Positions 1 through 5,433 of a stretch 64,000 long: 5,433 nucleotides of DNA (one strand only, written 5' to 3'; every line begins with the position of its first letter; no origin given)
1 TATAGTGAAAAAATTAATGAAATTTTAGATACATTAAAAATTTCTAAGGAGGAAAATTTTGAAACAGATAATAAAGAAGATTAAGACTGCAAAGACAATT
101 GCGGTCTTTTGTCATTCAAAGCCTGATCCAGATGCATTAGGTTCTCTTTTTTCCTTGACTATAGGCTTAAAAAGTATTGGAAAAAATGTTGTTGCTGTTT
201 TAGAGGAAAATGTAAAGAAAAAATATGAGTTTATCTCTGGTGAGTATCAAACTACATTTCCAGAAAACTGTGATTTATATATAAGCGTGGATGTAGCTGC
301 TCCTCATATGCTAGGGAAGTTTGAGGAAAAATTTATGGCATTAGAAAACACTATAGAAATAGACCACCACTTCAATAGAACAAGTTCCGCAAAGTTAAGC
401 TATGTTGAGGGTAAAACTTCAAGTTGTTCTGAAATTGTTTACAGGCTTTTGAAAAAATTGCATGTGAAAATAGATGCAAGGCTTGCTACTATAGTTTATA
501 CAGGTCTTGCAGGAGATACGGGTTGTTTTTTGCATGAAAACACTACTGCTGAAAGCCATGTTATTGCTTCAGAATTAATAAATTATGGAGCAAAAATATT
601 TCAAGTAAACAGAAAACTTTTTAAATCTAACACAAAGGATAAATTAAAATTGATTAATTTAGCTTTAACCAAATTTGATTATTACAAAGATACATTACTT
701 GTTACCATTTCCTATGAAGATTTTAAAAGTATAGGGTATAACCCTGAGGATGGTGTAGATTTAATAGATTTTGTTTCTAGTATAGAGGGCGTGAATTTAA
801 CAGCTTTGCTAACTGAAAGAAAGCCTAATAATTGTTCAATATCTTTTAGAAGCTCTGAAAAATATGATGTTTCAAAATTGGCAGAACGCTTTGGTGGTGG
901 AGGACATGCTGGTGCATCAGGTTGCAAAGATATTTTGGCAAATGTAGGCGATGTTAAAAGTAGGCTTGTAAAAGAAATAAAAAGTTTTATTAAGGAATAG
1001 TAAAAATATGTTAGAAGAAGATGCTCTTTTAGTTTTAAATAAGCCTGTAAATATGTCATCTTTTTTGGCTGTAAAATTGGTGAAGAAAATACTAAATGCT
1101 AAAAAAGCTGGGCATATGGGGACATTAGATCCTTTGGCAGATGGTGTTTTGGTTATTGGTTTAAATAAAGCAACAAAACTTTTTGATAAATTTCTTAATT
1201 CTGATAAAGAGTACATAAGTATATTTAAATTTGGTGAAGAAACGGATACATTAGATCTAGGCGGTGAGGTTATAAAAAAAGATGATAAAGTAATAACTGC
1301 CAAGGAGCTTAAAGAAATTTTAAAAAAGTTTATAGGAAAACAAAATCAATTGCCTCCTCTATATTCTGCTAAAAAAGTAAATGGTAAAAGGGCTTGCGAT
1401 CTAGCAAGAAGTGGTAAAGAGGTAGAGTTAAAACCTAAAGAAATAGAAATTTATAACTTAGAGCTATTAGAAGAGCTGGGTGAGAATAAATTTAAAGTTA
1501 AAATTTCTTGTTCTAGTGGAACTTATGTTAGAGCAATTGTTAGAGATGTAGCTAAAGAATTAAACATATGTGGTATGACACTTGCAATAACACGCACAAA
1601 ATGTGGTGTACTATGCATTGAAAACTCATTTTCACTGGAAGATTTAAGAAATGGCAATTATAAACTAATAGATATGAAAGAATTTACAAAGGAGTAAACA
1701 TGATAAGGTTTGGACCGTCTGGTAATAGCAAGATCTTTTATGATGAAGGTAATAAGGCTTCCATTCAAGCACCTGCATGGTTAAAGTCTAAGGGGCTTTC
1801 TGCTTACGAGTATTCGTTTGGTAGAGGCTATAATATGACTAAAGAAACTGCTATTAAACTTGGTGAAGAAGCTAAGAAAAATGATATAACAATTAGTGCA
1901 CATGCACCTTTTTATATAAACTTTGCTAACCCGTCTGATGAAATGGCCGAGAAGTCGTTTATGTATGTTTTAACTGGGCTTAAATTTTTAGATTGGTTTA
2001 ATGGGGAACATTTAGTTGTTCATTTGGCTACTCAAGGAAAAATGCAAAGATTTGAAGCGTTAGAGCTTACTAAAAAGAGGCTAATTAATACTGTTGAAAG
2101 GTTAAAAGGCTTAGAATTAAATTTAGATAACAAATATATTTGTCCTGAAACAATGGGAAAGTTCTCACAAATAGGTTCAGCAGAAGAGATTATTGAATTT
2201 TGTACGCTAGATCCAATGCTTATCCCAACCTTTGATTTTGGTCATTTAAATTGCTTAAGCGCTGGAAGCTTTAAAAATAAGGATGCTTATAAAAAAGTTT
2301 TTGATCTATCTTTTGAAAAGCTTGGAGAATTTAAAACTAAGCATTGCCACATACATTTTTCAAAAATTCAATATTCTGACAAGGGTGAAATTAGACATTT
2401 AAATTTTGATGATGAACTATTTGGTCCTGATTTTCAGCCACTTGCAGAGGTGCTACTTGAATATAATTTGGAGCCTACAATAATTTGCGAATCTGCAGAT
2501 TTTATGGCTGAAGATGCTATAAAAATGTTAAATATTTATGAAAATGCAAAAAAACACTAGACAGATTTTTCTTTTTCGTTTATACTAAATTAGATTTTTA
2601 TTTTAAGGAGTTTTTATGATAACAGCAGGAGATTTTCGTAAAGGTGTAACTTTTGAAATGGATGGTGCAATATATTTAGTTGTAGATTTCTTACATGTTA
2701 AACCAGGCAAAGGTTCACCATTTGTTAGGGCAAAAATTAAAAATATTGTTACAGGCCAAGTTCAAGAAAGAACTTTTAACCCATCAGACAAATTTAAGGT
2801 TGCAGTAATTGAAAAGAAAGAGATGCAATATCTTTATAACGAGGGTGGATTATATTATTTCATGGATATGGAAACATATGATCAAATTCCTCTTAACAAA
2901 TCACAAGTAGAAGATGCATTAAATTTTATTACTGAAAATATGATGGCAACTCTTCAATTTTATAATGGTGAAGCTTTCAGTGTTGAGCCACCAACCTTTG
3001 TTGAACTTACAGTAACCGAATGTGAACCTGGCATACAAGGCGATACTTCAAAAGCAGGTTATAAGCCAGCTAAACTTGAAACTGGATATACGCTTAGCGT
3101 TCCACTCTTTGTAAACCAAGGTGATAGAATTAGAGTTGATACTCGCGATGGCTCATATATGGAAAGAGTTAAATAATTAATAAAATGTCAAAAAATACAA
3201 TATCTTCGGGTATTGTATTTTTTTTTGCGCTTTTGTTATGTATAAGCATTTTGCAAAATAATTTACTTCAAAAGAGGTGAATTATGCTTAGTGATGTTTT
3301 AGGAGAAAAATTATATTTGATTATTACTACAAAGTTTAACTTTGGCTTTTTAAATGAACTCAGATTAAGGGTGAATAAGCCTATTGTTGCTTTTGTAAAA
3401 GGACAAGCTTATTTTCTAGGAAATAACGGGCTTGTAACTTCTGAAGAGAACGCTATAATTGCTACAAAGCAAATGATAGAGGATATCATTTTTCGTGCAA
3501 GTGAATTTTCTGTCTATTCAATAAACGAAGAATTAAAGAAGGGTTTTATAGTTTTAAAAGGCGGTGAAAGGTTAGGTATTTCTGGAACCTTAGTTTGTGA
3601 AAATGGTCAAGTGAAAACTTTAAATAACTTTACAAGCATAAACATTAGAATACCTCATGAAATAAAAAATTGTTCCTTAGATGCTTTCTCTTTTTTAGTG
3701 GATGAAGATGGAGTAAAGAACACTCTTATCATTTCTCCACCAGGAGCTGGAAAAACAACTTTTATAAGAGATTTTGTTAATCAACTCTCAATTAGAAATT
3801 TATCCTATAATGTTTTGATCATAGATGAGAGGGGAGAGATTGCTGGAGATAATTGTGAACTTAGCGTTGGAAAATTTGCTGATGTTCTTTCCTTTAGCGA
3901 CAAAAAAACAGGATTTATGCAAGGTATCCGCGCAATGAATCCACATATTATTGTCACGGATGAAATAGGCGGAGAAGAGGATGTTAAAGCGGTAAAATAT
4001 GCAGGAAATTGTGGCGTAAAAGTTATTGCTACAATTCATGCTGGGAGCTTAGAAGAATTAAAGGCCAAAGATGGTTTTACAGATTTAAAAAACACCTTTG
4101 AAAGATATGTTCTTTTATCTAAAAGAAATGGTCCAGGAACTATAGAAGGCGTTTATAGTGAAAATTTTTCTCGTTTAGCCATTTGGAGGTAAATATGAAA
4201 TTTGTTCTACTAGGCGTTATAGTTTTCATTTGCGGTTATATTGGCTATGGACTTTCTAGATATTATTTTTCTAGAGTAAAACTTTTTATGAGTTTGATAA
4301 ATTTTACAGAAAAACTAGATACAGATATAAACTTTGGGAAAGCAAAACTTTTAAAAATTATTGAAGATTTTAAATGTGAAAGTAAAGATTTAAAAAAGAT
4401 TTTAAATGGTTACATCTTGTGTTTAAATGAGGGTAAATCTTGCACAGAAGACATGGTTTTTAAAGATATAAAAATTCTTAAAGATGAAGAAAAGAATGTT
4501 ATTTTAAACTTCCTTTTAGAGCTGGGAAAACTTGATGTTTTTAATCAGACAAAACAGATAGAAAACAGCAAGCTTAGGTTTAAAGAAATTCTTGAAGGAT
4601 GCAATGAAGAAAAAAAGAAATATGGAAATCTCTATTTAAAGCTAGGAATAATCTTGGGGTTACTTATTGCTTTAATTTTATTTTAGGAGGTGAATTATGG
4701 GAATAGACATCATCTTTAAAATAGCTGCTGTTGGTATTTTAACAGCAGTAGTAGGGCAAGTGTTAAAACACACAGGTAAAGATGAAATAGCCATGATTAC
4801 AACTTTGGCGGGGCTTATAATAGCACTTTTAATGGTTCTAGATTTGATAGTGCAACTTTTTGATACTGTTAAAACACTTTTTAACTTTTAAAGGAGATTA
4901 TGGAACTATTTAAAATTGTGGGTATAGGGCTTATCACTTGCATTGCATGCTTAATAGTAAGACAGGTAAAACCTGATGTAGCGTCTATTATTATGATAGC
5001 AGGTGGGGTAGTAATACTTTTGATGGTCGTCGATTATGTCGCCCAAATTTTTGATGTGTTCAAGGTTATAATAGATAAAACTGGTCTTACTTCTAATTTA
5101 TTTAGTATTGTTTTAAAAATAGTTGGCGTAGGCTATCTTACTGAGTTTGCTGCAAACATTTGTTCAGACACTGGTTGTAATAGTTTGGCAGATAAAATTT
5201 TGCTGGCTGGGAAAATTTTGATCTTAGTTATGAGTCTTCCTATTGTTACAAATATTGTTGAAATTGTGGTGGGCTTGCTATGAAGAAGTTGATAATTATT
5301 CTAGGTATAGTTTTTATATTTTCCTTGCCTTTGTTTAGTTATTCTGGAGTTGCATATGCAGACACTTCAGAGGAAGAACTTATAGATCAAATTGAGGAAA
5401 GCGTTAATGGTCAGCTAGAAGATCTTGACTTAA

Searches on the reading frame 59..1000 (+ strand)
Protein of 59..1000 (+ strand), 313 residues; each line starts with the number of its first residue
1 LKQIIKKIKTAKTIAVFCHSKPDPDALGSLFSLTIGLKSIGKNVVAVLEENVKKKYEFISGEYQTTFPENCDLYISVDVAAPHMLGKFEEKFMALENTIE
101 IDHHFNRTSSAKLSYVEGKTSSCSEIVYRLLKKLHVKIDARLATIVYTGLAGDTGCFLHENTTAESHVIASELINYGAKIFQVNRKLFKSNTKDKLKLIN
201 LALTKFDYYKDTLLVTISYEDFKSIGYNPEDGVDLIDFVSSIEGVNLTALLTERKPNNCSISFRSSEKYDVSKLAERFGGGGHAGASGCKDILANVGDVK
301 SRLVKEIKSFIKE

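Call 26: search_protein_families(library=pfam, proteins=[window:59-1000:+], max_evalue=0.0001)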
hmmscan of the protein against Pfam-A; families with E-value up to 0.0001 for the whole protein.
window:59-1000:+ (313 aa): 2 families
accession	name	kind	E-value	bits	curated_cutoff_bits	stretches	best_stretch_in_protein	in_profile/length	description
PF01368.27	DHH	-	9.6e-16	58.6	28.1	1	13-149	1-124/125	DHH family, N-terminal domain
PF02272.25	DHHA1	-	2.9e-10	41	25.9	1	233-312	19-101/102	DHHA1 domain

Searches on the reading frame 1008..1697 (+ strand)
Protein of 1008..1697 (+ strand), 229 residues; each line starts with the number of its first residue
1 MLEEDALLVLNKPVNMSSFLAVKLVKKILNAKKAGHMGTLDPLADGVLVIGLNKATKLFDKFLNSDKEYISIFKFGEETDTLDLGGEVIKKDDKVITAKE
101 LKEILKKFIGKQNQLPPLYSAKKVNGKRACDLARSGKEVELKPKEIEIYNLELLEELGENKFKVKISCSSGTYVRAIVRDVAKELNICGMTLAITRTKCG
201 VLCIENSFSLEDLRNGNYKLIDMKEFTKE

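Call 26: search_protein_families(library=pfam, proteins=[window:1008-1697:+], max_evalue=0.0001)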
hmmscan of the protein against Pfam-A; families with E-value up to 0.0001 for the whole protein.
window:1008-1697:+ (229 aa): 1 family
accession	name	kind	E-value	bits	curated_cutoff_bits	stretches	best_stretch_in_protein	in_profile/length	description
PF01509.24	TruB_N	-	1.7e-52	178.2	27.3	1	26-174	1-149/149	TruB family pseudouridylate synthase (N terminal domain)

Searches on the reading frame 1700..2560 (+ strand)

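Call 26: search_protein_families(library=pfam, proteins=[window:1700-2560:+], max_evalue=0.0001)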
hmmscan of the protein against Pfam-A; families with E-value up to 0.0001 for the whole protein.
window:1700-2560:+ (286 aa): 1 family
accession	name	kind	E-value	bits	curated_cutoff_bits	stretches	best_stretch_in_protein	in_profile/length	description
PF01261.30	AP_endonuc_2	-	2.8e-19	70.3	31.1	1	26-277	2-246/249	Xylose isomerase-like TIM barrel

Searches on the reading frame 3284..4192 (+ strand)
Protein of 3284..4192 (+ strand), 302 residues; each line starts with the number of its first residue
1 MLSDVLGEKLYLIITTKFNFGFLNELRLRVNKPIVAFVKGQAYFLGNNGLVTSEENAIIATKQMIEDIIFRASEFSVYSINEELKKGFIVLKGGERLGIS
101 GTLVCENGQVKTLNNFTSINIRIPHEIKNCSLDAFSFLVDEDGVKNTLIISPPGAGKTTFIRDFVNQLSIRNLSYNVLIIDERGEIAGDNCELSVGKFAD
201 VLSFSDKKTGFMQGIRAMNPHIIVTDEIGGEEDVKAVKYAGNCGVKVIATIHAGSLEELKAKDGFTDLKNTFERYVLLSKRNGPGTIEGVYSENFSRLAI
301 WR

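Call 26: search_protein_families(library=pfam, proteins=[window:3284-4192:+], max_evalue=0.0001)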
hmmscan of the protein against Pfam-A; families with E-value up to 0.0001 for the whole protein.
window:3284-4192:+ (302 aa): 1 family
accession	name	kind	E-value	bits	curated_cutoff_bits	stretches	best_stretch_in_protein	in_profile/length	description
PF19568.5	Spore_III_AA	-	1.2e-66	225.3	27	1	12-297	18-305/306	Sporulation stage III, protein AA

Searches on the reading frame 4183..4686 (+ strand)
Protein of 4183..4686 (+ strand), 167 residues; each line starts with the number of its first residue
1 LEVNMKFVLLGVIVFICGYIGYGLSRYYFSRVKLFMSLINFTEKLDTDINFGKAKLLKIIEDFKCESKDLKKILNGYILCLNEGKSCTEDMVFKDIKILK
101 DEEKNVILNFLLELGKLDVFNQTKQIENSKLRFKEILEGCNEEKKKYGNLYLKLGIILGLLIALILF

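Call 26: search_protein_families(library=pfam, proteins=[window:4183-4686:+], max_evalue=0.0001)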
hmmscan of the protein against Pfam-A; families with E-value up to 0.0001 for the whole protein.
window:4183-4686:+ (167 aa): 1 family
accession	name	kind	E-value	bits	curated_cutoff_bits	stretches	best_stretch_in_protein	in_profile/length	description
PF09548.15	Spore_III_AB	-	6e-20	72.4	32.5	1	6-167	1-170/170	Stage III sporulation protein AB (spore_III_AB)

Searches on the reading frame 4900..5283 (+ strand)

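Call 26: search_protein_families(library=pfam, proteins=[window:4900-5283:+], max_evalue=0.0001)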
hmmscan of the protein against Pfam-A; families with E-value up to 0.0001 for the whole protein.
window:4900-5283:+ (127 aa): 1 family
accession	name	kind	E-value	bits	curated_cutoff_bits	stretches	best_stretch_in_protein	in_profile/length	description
PF06686.16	SpoIIIAC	-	7.3e-29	100.2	24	2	71-125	1-55/56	Stage III sporulation protein AC/AD protein family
